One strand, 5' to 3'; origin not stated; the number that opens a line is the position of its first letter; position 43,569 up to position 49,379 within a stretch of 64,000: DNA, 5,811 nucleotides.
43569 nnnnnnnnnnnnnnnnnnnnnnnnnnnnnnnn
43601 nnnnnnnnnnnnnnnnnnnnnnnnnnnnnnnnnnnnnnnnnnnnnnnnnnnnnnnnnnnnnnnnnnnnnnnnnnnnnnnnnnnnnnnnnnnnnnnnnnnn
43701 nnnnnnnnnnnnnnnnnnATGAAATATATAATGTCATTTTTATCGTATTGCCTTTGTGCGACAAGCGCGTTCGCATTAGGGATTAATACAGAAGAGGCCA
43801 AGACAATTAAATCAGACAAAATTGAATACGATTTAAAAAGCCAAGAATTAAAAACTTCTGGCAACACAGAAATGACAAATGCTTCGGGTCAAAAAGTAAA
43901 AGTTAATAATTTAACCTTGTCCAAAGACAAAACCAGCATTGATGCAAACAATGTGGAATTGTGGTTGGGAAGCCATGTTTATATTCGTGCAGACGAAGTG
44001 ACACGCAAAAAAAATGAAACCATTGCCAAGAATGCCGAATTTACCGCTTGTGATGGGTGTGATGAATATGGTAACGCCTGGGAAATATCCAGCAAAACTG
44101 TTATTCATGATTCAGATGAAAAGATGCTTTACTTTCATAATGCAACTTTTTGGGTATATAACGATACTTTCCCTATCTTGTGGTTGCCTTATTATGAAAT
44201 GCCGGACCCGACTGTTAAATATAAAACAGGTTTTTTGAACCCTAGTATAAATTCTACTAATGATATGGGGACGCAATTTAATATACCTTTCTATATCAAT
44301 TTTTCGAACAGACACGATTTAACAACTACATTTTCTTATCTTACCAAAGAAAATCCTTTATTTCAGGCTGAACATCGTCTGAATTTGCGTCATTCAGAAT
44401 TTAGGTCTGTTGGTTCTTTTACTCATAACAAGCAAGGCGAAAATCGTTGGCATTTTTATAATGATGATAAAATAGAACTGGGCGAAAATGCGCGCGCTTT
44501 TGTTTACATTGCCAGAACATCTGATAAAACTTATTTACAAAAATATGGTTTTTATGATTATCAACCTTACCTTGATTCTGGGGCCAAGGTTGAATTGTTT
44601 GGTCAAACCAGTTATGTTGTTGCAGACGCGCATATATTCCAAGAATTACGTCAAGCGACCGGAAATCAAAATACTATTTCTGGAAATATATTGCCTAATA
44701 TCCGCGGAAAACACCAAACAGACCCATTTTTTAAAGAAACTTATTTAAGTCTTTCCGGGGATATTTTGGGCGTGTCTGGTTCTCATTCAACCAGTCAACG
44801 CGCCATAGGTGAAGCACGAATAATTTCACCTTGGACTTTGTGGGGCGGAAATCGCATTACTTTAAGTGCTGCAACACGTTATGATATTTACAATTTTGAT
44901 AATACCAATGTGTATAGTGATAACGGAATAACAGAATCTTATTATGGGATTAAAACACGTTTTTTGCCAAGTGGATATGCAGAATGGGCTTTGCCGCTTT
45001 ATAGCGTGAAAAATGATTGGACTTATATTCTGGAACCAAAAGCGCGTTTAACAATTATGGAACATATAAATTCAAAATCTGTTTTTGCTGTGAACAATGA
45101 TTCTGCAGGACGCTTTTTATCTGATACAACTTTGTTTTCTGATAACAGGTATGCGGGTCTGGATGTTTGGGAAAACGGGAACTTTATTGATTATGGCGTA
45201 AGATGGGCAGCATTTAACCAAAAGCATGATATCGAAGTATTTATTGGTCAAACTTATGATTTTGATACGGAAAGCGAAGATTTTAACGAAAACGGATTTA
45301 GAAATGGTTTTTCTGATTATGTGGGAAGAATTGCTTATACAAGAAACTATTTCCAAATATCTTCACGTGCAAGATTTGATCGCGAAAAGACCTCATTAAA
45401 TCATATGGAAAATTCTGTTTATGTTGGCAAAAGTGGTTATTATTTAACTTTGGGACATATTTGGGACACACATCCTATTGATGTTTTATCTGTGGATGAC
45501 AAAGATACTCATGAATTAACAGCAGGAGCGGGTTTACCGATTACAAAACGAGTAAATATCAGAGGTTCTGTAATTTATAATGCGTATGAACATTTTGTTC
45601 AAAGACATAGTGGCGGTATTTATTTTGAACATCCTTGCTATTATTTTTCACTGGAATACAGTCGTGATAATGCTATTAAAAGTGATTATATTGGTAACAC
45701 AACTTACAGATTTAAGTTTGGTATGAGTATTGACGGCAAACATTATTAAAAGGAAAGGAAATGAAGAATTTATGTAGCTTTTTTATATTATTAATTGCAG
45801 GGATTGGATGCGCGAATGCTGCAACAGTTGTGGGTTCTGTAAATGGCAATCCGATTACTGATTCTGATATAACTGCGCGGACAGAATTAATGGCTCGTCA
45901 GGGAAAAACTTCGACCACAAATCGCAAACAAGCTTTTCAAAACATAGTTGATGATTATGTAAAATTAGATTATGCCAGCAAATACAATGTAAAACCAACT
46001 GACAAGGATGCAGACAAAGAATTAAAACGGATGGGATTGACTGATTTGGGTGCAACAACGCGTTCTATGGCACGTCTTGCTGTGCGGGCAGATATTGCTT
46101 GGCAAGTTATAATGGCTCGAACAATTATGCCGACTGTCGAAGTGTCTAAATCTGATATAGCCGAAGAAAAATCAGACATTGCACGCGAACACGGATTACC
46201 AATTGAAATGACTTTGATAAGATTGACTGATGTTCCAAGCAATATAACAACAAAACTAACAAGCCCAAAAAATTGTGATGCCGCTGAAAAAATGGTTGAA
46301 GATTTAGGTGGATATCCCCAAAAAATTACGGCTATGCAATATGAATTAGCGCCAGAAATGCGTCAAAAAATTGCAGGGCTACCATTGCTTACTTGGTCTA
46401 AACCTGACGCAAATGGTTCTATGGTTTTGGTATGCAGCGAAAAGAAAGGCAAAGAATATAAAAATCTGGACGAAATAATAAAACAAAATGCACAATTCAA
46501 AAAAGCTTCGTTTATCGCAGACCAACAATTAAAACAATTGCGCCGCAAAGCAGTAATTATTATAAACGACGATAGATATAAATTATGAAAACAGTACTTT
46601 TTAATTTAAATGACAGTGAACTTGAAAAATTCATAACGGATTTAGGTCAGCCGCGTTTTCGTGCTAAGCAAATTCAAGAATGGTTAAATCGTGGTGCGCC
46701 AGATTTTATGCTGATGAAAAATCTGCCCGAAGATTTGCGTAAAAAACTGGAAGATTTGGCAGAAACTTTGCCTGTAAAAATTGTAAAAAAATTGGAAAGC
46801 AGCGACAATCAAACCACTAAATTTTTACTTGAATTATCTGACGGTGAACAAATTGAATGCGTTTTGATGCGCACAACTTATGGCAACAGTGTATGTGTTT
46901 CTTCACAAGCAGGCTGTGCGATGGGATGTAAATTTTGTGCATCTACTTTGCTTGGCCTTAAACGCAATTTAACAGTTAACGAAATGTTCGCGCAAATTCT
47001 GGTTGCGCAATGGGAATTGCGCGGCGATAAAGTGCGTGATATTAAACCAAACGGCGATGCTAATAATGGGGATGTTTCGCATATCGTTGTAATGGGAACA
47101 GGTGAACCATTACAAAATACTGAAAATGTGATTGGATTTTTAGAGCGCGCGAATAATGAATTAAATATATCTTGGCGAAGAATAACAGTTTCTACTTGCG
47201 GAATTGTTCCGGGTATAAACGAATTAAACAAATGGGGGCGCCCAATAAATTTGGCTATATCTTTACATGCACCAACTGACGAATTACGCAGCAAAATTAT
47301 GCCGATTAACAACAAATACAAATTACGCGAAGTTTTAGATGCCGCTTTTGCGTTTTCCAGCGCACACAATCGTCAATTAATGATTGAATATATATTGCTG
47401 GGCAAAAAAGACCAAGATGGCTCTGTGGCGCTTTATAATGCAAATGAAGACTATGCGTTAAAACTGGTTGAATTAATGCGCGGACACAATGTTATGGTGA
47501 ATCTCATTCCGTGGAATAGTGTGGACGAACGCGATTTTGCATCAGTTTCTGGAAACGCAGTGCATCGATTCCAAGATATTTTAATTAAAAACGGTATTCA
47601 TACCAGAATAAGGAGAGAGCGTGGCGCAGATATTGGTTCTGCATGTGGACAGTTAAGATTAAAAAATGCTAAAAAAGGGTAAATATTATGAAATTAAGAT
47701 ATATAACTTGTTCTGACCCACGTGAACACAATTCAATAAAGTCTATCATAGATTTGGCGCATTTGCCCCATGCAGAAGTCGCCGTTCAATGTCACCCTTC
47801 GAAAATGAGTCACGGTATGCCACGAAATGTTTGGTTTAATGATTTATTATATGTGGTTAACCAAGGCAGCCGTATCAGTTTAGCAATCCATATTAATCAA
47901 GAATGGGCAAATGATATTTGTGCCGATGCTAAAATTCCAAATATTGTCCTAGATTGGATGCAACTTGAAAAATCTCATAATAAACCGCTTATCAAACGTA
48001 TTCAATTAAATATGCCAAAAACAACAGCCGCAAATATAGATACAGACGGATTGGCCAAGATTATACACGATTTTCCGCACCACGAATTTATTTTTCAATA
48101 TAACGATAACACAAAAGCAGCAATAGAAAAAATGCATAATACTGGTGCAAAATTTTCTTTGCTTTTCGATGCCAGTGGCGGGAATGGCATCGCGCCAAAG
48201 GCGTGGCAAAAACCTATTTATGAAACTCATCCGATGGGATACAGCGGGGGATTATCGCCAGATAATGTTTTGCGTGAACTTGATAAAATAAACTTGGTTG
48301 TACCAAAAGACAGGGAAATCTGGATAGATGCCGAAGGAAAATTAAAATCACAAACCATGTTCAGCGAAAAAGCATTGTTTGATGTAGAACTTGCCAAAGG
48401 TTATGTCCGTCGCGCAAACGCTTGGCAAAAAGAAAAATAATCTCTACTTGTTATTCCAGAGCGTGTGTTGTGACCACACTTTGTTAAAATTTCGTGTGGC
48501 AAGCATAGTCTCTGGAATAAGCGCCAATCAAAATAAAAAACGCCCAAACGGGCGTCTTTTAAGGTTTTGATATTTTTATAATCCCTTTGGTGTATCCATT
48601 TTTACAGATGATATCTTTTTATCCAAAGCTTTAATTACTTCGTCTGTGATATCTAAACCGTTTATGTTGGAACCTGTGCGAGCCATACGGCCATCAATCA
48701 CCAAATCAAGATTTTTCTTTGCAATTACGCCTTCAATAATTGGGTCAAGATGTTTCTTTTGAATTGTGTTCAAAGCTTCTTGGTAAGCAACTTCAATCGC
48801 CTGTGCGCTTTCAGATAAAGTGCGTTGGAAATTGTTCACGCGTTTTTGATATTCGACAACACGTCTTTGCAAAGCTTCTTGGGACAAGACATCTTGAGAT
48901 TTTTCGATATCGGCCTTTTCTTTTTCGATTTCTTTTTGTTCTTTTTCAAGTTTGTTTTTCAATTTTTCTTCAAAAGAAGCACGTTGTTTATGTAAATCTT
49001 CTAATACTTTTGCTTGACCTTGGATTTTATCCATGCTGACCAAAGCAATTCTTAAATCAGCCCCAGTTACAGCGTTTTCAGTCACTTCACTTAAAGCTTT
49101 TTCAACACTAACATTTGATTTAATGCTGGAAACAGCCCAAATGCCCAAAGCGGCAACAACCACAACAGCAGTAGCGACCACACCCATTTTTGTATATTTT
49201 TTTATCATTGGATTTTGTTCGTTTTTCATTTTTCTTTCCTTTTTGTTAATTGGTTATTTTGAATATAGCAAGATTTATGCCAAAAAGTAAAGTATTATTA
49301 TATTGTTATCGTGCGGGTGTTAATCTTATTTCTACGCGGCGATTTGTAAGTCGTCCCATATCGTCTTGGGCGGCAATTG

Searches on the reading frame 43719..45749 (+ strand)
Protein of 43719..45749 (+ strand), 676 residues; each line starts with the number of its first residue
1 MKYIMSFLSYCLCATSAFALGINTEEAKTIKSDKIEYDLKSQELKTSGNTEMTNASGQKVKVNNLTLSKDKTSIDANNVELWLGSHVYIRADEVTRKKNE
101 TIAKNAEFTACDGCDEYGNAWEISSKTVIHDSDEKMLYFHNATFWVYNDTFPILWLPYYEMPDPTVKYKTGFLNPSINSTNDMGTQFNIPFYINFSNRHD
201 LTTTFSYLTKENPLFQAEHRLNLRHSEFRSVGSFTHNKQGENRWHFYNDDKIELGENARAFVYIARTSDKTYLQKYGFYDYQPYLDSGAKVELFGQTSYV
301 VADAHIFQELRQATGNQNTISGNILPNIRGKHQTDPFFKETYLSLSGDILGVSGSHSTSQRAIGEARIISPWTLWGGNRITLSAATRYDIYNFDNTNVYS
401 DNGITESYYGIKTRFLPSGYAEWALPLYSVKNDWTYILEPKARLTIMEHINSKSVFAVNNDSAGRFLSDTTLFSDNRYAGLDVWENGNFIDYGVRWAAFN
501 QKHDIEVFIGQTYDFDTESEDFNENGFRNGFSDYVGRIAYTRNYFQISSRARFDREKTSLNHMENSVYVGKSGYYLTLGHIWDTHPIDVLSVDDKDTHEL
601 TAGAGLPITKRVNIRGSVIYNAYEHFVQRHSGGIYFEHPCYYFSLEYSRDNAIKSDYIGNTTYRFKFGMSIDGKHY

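Call 11: search_protein_families(library=pfam, proteins=[window:43719-45749:+], max_evalue=0.00001)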
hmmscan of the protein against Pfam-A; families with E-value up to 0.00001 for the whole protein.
window:43719-45749:+ (676 aa): 1 family
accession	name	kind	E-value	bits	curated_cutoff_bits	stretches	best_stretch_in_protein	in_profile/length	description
PF04453.20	LptD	-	9.7e-31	107.9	22.4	1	241-611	1-383/384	LPS transport system D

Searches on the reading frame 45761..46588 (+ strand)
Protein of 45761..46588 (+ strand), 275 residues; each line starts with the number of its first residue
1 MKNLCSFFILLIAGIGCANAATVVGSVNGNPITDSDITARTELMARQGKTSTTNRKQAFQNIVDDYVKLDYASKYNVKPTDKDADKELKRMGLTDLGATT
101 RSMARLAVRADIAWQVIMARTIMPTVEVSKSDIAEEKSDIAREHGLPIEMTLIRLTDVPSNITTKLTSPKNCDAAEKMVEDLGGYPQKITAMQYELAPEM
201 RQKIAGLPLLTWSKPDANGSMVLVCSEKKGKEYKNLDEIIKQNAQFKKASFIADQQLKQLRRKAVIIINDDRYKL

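Call 11: search_protein_families(library=pfam, proteins=[window:45761-46588:+], max_evalue=0.00001)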
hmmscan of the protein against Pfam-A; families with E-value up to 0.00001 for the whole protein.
window:45761-46588:+ (275 aa): 0 families

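Call 75: search_protein_families(library=pfam, proteins=[window:45761-46588:+], max_evalue=0.1)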
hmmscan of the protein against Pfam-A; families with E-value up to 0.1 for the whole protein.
window:45761-46588:+ (275 aa): 3 families
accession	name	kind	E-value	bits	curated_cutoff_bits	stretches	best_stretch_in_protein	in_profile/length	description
PF13623.11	SurA_N_2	-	0.0015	18.9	28.5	1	13-89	32-120/145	SurA-like N-terminal domain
PF13624.11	SurA_N_3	-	0.0021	18.3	27.2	1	13-91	28-120/162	SurA-like N-terminal domain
PF16695.10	Tai4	-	0.015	16.2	27.1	1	30-75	19-64/92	Type VI secretion system (T6SS), amidase immunity protein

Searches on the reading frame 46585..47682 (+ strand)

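Call 11: search_protein_families(library=pfam, proteins=[window:46585-47682:+], max_evalue=0.00001)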
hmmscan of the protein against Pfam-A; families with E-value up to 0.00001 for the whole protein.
window:46585-47682:+ (365 aa): 2 families
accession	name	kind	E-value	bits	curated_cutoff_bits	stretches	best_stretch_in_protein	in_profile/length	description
PF21016.3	RlmN_N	-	1.2e-13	51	24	1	5-60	3-59/60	Ribosomal RNA large subunit methyltransferase N-terminal domain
PF04055.27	Radical_SAM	-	5.7e-11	43.3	29.5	1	106-261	2-140/166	Radical SAM superfamily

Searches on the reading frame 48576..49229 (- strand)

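Call 3: search_protein_families(library=pfam, proteins=[window:48576-49229:-], max_evalue=1)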
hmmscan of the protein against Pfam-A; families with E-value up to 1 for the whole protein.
window:48576-49229:- (217 aa): 14 families
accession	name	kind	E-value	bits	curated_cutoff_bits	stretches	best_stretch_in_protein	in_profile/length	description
PF03938.19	OmpH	-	3.6e-18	66.6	32.4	1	60-202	1-141/141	Outer membrane protein (OmpH-like)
PF02601.20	Exonuc_VII_L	-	0.002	18.1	35.9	1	70-157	179-263/315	Exonuclease VII, large subunit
PF09762.14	CCDC93_CC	-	0.0082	15.6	30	1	64-146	201-283/429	CCDC93 coiled-coil domain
PF19745.5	FUT8_N_cat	-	0.031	13.5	27.6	1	21-163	9-145/499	Alpha-(1,6)-fucosyltransferase N- and catalytic domains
PF11709.13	Mit_ribos_Mrp51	-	0.043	13.9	27.1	1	73-136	156-229/362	Mitochondrial ribosomal protein subunit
PF03885.18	DUF327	-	0.046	14.1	25.8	1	66-146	7-87/143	Protein of unknown function (DUF327)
PF12795.12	MscS_porin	-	0.062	13.3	34.4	1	51-145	14-108/238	Mechanosensitive ion channel porin domain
PF10466.14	Inhibitor_I34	-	0.077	14.1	25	1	65-106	15-54/69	Saccharopepsin inhibitor I34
PF03786.19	UxuA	-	0.11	11.7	23.7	1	60-143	14-96/352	D-mannonate dehydratase (UxuA)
PF19810.5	HFX_2341_N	-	0.12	13.3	30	1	78-117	36-73/120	HFX_2341-like, N-terminal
PF10704.14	DUF2508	-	0.36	11.5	22.5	1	81-122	9-49/71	Protein of unknown function (DUF2508)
PF01544.23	CorA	-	0.75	9.5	27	1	94-165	123-198/292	CorA-like Mg2+ transporter protein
PF18599.6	LCIB_C_CA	-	0.76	9.5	25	0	91-159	119-186/223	Limiting CO2-inducible proteins B/C beta carbonyic anhydrases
PF14942.11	Muted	-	0.81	10.3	26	0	83-159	56-138/146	Organelle biogenesis, Muted-like protein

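Call 4: search_protein_families(library=ncbifam, proteins=[window:48576-49229:-], max_evalue=1)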
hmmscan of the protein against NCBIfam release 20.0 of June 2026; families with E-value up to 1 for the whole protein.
window:48576-49229:- (217 aa): 7 families
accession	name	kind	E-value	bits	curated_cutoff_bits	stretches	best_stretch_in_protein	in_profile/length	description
NF008438.0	PRK11281.1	equivalog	0.00026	18.9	991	1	36-157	41-162/1113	mechanosensitive channel MscK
NF033885.1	conj_TraP_IncI1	equivalog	0.0014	18.4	135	1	9-152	11-151/217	conjugal transfer protein TraP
NF033930.1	pneumo_PspA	exception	0.02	13.6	850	1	81-207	171-297/659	pneumococcal surface protein A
NF058675.1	RcGTA_tape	equivalog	0.059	13.1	220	1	65-167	6-108/220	RcGTA-type gene transfer agent tail tape measure protein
TIGR01787.1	squalene_cyclas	subfamily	0.073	11.7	322.7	1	81-160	169-244/622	squalene/oxidosqualene cyclases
NF033913.1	fibronec_FbpA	exception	0.093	12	400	1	80-153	74-144/384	LPXTG-anchored fibronectin-binding protein FbpA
NF033927.1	alph_xenorhab_B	subfamily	0.76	9.1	40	1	70-121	30-80/223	alpha-xenorhabdolysin family binary toxin subunit B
